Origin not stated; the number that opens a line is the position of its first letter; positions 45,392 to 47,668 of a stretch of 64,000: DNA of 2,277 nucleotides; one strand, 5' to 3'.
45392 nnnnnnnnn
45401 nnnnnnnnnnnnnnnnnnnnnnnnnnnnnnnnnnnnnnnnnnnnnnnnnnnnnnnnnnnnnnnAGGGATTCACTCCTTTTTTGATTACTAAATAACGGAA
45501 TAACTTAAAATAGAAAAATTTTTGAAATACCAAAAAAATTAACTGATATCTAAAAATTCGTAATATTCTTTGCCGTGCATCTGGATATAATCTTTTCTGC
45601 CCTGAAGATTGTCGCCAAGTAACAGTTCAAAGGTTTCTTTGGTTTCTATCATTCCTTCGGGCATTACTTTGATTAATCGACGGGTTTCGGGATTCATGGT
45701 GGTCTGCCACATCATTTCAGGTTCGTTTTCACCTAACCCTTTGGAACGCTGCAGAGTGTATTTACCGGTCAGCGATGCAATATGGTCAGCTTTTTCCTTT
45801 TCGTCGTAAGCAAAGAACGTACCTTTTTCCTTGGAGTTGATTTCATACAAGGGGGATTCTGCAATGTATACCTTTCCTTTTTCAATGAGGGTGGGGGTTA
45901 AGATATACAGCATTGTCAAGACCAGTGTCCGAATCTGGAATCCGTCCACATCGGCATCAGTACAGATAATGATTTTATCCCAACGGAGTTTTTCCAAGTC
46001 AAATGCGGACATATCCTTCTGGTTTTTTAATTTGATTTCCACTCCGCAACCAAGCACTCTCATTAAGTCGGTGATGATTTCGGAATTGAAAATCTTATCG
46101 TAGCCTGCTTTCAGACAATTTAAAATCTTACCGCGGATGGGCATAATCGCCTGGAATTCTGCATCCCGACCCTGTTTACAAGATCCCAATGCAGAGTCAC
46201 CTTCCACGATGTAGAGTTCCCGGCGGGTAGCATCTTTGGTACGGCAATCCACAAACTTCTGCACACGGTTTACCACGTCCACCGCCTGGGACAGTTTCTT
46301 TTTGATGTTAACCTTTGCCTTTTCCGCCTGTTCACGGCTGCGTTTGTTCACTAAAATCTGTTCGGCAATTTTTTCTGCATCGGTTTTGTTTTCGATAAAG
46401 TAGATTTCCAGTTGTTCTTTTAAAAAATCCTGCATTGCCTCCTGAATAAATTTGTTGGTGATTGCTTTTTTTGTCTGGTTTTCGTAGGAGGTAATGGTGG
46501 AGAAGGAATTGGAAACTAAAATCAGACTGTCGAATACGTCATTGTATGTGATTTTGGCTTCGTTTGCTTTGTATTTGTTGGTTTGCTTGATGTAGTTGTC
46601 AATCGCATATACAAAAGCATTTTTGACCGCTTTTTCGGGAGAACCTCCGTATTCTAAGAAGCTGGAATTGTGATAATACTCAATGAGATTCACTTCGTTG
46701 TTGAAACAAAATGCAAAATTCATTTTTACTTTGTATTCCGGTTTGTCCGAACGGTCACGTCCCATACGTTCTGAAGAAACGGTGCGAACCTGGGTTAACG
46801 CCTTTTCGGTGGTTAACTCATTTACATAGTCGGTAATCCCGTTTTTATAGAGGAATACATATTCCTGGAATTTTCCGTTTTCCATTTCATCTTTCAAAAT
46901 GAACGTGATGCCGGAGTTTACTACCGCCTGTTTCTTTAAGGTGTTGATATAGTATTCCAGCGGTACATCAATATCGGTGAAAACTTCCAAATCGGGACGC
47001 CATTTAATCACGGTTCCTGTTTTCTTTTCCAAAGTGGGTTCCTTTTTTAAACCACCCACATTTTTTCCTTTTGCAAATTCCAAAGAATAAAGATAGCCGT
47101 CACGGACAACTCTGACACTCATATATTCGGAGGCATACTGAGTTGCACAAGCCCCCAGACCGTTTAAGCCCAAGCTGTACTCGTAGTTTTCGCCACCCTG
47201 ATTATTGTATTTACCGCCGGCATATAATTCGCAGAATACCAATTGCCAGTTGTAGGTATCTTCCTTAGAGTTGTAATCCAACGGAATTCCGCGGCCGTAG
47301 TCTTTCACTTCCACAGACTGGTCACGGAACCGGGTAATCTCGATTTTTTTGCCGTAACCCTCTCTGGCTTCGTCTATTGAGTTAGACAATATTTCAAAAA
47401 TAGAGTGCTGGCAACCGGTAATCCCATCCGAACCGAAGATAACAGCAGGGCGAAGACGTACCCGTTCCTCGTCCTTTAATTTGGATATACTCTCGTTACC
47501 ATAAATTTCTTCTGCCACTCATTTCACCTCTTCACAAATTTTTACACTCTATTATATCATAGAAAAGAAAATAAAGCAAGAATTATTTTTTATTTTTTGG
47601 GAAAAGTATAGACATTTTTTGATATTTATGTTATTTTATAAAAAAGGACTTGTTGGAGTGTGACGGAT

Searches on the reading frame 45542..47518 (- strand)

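Call 53: search_protein_families(library=pfam, proteins=[window:45542-47518:-], max_evalue=5)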
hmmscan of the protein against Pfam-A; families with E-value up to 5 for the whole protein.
window:45542-47518:- (659 aa): 4 families
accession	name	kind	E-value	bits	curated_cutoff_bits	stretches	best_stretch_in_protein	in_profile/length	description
PF00204.31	DNA_gyraseB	-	1.9e-32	112.5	27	1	227-402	1-171/173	DNA gyrase B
PF00986.26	DNA_gyraseB_C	-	9e-22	77.5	29.8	1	585-646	2-63/63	DNA gyrase B subunit, carboxyl terminus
PF01751.28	Toprim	-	5.9e-18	65.3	23.1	1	434-554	1-95/96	Toprim domain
PF02518.31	HATPase_c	-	0.00013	22.9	26.4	1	36-131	6-85/111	Histidine kinase-, DNA gyrase B-, and HSP90-like ATPase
